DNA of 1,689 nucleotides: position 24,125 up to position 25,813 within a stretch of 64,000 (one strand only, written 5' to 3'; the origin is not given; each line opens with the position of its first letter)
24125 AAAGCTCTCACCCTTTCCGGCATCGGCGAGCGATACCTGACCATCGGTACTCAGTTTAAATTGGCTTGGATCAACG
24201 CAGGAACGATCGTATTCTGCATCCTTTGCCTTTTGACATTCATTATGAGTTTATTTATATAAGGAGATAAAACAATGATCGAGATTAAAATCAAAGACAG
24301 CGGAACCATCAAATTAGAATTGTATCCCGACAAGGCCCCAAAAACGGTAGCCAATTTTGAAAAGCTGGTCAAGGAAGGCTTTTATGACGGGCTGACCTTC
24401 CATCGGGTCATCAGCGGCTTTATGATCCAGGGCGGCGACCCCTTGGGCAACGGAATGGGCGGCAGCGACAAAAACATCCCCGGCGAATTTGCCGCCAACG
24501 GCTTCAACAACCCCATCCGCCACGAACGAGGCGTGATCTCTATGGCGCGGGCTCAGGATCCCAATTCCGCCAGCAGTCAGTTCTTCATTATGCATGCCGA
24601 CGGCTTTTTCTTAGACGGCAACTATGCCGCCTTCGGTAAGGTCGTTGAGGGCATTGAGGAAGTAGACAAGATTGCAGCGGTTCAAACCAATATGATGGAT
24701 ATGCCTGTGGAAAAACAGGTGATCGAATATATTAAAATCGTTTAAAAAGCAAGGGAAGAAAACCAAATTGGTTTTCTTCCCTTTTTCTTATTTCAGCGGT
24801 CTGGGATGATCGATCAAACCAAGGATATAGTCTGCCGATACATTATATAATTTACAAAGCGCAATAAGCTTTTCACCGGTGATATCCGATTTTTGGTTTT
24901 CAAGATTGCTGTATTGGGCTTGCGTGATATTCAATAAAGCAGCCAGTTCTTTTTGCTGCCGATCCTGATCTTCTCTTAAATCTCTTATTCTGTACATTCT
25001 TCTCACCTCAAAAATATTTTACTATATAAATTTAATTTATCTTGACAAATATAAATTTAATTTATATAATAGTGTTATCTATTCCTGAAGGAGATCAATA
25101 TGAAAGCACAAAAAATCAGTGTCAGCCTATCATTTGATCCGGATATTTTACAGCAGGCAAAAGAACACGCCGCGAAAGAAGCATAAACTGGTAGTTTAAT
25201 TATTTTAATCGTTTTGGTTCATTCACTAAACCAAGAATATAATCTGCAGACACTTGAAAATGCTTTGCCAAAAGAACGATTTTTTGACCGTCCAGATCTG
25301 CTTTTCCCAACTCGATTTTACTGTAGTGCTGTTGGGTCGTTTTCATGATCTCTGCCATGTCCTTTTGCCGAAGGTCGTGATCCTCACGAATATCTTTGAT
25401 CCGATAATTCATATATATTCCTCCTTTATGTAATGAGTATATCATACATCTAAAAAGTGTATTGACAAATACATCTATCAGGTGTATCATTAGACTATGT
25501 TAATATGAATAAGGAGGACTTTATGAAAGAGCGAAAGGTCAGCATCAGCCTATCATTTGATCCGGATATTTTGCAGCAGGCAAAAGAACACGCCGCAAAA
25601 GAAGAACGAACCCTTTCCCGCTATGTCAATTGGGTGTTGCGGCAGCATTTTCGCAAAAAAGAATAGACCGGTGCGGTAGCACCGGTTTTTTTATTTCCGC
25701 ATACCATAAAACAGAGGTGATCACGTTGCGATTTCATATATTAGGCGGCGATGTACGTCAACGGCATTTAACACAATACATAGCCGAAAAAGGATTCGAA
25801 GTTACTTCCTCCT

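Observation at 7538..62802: Five paralogous mini XRE-HTH / tiny-partner divergent cassettes scattered among housekeeping operons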

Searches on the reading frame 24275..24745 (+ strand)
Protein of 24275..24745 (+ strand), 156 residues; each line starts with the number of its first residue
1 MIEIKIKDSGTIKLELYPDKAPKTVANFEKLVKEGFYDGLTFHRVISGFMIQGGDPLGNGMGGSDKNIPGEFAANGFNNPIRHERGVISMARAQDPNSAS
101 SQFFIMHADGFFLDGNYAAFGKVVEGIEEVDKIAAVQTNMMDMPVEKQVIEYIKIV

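Call 18: find_encoding_contigs(protein=window:24275-24745:+, flank=3000, max_places=10)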
Protein window:24275-24745:+ (156 aa): 2 contigs read that carry it; 1 place shown.
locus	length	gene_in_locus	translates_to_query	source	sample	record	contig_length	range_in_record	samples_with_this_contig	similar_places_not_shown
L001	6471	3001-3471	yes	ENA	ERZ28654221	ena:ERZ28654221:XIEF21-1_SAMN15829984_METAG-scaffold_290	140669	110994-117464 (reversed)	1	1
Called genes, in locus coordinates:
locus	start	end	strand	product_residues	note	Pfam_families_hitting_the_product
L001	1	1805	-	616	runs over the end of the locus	PF02518:HATPase_c, PF13589:HATPase_c_3, PF00183:HSP90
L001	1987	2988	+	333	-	PF02517:Rce1-like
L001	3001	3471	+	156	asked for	PF00160:Pro_isomerase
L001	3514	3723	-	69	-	PF12844:HTH_19, PF13443:HTH_26 (weak), PF13560:HTH_31 (weak), PF13744:HTH_37 (weak), PF01381:HTH_3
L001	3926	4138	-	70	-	PF12844:HTH_19, PF01381:HTH_3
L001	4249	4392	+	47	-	-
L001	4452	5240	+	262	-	PF16924:DpaA_N, PF02826:2-Hacid_dh_C (weak)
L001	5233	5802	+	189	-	PF02441:Flavoprotein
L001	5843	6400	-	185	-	PF14277:DUF4364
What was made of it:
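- Tried and rejected: PpiB returned only the source contig (call 18).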

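Call 26: search_protein_families(library=ncbifam, proteins=[window:24275-24745:+], max_evalue=0.00001)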
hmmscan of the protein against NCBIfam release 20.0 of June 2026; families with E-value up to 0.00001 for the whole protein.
window:24275-24745:+ (156 aa): 2 families
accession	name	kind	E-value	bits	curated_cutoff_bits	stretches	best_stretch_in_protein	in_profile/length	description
NF008151.0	PRK10903.1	equivalog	2.2e-34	118.6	308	1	8-141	36-170/190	peptidylprolyl isomerase A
NF008057.0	PRK10791.1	equivalog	1.7e-30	105.9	297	1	8-152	7-159/164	peptidylprolyl isomerase B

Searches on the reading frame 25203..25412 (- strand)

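Call 5: search_protein_families(library=pfam, max_evalue=1, proteins=[window:25203-25412:-])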
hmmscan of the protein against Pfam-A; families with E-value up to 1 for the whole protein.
seq(70 aa): 6 families
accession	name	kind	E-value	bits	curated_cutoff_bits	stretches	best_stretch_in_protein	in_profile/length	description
PF01381.28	HTH_3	-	3.7e-12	46.5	23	1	5-59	1-55/55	Helix-turn-helix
PF12844.13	HTH_19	-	2.6e-08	34.1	30.2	1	3-65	2-64/64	Helix-turn-helix domain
PF13560.12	HTH_31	-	0.00045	20.9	27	1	5-56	6-58/64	Helix-turn-helix domain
PF13744.12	HTH_37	-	0.014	15.6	27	1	4-38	22-56/80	Helix-turn-helix domain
PF13443.12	HTH_26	-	0.098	13.4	22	1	4-61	1-59/63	Cro/C1-type HTH DNA-binding domain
PF15731.11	MqsA_antitoxin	-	0.1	13.1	30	1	4-47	73-116/131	Antitoxin component of bacterial toxin-antitoxin system, MqsA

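Call 68: search_protein_families(library=padloc, max_evalue=0.01, proteins=[window:25203-25412:-])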
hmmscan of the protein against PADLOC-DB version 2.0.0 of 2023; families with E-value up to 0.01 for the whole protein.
window:25203-25412:- (70 aa): 9 families
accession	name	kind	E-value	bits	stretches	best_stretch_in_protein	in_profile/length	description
PDLC02926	HTH_VI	-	3.2e-09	34.9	1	3-60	4-61/92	-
PDLC03954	RmrA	-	1.4e-05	22.2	1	4-63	14-73/380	-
PDLC04142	capH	-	1.7e-05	23.8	1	3-62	9-68/103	capH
PDLC03947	RmrA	-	1.7e-05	21.9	1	3-60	14-71/383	-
PDLC03951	RmrA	-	0.00029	17.9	1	3-65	11-73/400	-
PDLC04775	PDC-M69A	-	0.00032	19.2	1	5-62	12-69/113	-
PDLC03943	RmrA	-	0.0011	16.1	1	6-58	8-60/370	-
PDLC03945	RmrA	-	0.0033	14.7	1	4-59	6-61/394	-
PDLC03952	RmrA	-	0.0057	13.5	1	4-58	26-80/395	-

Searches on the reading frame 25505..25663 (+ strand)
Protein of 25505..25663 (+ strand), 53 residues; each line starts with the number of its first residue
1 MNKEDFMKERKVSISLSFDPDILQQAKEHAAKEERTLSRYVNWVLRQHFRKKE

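Call 5: search_protein_families(library=pfam, max_evalue=1, proteins=[window:25505-25663:+])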
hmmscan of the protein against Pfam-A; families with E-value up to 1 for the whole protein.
seq(53 aa): 2 families
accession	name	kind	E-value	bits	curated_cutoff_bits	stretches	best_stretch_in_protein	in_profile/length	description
PF19891.5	DUF6364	-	0.00011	23.1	27.3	1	14-47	5-38/70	Family of unknown function (DUF6364)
PF12441.14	CopG_antitoxin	-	0.0033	18.6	28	1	5-47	34-78/79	CopG antitoxin of type II toxin-antitoxin system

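Call 42: find_homologous_proteins(query=A5, max_evalue=0.01)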
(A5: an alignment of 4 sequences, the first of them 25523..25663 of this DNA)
Query A5 (4 sequences) (47 aa, profile of the alignment): 10 proteins with E <= 0.01 among 14 candidates.
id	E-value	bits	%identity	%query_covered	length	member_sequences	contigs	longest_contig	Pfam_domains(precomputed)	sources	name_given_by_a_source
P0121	2.8e-22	96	100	100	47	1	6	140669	-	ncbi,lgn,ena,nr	ncbi:MAG: hypothetical protein IJ407_03965 [Clostridia bacterium]|nr:hypothetical protein [Clostridi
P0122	7.0e-21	92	33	91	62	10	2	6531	-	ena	-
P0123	1.7e-20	90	35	91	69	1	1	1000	-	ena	-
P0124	2.2e-20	90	-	-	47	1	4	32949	-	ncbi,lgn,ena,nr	ncbi:MAG: hypothetical protein IJ306_06120 [Oscillospiraceae bacterium]|nr:hypothetical protein [Osc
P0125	2.1e-19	87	33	85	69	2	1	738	-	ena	-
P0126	2.7e-19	87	36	91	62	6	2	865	-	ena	-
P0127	4.5e-18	83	49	87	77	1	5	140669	PF19891.6,PF07878.18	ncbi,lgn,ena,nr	ncbi:MAG: hypothetical protein IJ333_05230 [Clostridia bacterium]|nr:hypothetical protein [Clostridi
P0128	3.2e-17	80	37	85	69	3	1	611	-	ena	-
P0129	1.6e-13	68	39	94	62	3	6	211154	PF01402.28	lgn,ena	-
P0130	5.3e-10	57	-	-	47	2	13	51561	-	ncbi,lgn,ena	-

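Call 43: find_encoding_contigs(protein=P0121, flank=4000, max_places=8)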
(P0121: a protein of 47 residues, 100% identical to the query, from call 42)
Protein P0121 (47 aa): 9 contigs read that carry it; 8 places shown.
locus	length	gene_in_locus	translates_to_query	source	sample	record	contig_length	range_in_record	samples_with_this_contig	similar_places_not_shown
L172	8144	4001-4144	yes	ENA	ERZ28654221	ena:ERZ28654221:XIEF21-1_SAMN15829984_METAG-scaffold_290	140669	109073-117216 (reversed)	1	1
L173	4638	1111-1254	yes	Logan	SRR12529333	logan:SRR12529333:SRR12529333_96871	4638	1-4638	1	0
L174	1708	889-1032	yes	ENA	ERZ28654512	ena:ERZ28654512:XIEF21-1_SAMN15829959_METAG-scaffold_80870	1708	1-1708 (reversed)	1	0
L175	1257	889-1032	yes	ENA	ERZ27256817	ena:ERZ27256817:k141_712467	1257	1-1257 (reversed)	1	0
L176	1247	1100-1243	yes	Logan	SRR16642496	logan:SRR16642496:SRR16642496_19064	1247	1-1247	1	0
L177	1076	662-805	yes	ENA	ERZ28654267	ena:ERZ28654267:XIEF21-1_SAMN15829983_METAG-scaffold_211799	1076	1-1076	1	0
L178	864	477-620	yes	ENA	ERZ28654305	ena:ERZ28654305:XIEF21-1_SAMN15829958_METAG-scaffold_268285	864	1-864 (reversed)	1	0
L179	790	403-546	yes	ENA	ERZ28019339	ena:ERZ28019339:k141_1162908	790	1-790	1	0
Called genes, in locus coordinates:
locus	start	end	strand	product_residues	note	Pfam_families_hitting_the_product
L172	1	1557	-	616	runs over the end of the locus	PF02518:HATPase_c, PF13589:HATPase_c_3, PF00183:HSP90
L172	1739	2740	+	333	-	PF02517:Rce1-like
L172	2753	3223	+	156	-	PF00160:Pro_isomerase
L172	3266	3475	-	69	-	PF12844:HTH_19, PF13443:HTH_26 (weak), PF13560:HTH_31 (weak), PF13744:HTH_37 (weak), PF01381:HTH_3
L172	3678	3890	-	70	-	PF12844:HTH_19, PF01381:HTH_3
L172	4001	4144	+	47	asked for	-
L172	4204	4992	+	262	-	PF16924:DpaA_N, PF02826:2-Hacid_dh_C (weak)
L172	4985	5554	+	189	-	PF02441:Flavoprotein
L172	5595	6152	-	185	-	PF14277:DUF4364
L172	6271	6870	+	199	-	PF16011:CBM9_2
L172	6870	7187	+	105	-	-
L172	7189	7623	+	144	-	-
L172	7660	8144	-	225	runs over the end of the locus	PF00702:Hydrolase, PF13419:HAD_2, PF13242:Hydrolase_like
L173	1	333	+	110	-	?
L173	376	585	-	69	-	PF12844:HTH_19, PF13443:HTH_26 (weak), PF13560:HTH_31 (weak), PF13744:HTH_37 (weak), PF01381:HTH_3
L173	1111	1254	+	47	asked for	-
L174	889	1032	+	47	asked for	-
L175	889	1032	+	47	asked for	-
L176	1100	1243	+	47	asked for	-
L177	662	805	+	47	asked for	-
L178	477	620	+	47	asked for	-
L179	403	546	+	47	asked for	-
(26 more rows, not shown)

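Call 44: find_encoding_contigs(protein=P0127, flank=4000, max_places=8)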
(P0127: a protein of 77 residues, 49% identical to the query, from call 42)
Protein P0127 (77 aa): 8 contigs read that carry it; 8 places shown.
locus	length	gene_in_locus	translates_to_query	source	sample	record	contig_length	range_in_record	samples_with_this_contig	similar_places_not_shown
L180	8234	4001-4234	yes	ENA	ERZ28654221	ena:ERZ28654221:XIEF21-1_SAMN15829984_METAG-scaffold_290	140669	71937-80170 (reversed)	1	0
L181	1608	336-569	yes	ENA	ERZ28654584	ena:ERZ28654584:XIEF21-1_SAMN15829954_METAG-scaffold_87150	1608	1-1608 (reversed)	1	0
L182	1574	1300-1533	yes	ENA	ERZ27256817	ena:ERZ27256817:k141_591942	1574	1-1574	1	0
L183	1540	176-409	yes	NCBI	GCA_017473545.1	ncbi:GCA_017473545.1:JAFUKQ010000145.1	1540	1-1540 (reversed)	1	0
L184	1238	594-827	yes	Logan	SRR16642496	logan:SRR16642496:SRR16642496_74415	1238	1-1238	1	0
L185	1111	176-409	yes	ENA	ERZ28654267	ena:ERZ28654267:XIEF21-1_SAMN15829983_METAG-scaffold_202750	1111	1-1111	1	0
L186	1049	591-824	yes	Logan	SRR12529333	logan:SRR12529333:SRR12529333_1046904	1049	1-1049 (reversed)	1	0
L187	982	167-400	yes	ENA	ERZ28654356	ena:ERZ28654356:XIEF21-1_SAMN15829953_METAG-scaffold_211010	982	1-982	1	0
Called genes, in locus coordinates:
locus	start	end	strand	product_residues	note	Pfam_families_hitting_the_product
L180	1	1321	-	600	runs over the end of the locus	PF00009:GTP_EFTU, PF03144:GTP_EFTU_D2, PF00679:EFG_C, PF06421:LepA_C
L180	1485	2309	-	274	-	-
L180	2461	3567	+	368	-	PF03462:PCRF, PF00472:RF-1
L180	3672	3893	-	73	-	PF12844:HTH_19, PF13560:HTH_31, PF01381:HTH_3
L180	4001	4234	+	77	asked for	PF07878:RHH_5 (faint), PF19891:DUF6364 (weak)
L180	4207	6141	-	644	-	PF00664:ABC_membrane, PF02463:SMC_N (faint), PF00005:ABC_tran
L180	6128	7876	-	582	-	PF00664:ABC_membrane, PF00005:ABC_tran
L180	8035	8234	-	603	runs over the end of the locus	PF14262:Cthe_2159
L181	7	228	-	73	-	PF12844:HTH_19, PF13560:HTH_31, PF01381:HTH_3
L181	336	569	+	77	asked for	PF07878:RHH_5 (faint), PF19891:DUF6364 (weak)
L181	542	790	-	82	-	-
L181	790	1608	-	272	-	?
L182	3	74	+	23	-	?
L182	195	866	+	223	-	PF03462:PCRF, PF00472:RF-1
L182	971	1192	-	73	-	PF12844:HTH_19, PF13560:HTH_31, PF01381:HTH_3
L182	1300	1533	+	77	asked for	PF07878:RHH_5 (faint), PF19891:DUF6364 (weak)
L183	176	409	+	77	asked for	PF07878:RHH_5 (faint), PF19891:DUF6364 (weak)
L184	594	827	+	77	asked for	PF07878:RHH_5 (faint), PF19891:DUF6364 (weak)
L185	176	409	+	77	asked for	PF07878:RHH_5 (faint), PF19891:DUF6364 (weak)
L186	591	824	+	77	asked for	PF07878:RHH_5 (faint), PF19891:DUF6364 (weak)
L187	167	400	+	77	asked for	PF07878:RHH_5 (faint), PF19891:DUF6364 (weak)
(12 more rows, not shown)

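Call 59: find_encoding_contigs(protein=P0129, flank=5000, max_places=3)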
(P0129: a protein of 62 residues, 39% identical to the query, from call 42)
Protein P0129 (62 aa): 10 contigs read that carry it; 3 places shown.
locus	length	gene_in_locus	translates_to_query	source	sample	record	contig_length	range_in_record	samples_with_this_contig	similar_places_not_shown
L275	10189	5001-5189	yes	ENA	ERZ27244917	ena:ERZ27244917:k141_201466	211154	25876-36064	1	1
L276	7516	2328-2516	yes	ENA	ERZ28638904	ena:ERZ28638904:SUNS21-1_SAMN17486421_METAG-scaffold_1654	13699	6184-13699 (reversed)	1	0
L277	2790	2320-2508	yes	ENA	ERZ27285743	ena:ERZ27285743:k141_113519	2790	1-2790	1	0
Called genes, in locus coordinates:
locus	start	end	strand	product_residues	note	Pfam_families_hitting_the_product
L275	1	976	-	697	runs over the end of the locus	PF01136:Peptidase_U32, PF12392:DUF3656, PF01136:Peptidase_U32 (weak)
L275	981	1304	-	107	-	PF05164:ZapA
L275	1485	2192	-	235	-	PF04474:DUF554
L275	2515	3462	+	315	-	PF07261:DnaB_2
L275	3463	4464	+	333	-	PF01695:IstB_IS21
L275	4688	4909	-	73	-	PF13560:HTH_31, PF12844:HTH_19 (weak), PF01381:HTH_3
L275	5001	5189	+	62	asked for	PF01402:RHH_1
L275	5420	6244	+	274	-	PF02195:ParB_N, PF17762:HTH_ParB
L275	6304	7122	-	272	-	PF01048:PNP_UDP_1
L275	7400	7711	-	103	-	-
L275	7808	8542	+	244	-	PF00106:adh_short, PF08659:KR, PF23441:SDR, PF13561:adh_short_C2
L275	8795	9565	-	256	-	-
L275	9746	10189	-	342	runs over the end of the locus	PF00022:Actin (faint), PF06723:MreB_Mbl, PF00012:HSP70, PF14450:FtsA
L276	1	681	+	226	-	?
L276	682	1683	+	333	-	PF01695:IstB_IS21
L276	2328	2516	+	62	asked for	PF01402:RHH_1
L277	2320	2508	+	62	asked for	PF01402:RHH_1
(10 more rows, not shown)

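Call 67: search_protein_families(library=phrogs, max_evalue=0.01, proteins=[window:25523-25663:+])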
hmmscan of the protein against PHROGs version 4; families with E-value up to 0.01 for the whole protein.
window:25523-25663:+ (47 aa): 2 families
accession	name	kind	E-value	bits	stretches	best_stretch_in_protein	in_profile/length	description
phrog_3180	-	transcription regulation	0.0078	17.2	1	1-34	1-34/50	Arc-like repressor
phrog_582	-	transcription regulation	0.0098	17.2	1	1-46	53-98/105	Arc-like repressor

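Call 68: search_protein_families(library=padloc, max_evalue=0.01, proteins=[window:25523-25663:+])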
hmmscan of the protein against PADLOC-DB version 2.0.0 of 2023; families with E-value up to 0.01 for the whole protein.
window:25523-25663:+ (47 aa): 0 families

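Call 100: find_related_loci(query=A5, collection=viral_contigs, flank=4000)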
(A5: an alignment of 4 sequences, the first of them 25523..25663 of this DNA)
Query A5 (47 aa) in viral_contigs; peptide patterns used: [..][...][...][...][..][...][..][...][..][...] (x = any residue, [..] = any of these).
281 stretches matched a pattern, but none encodes a relative of the query by tblastn (E <= 1e-3).
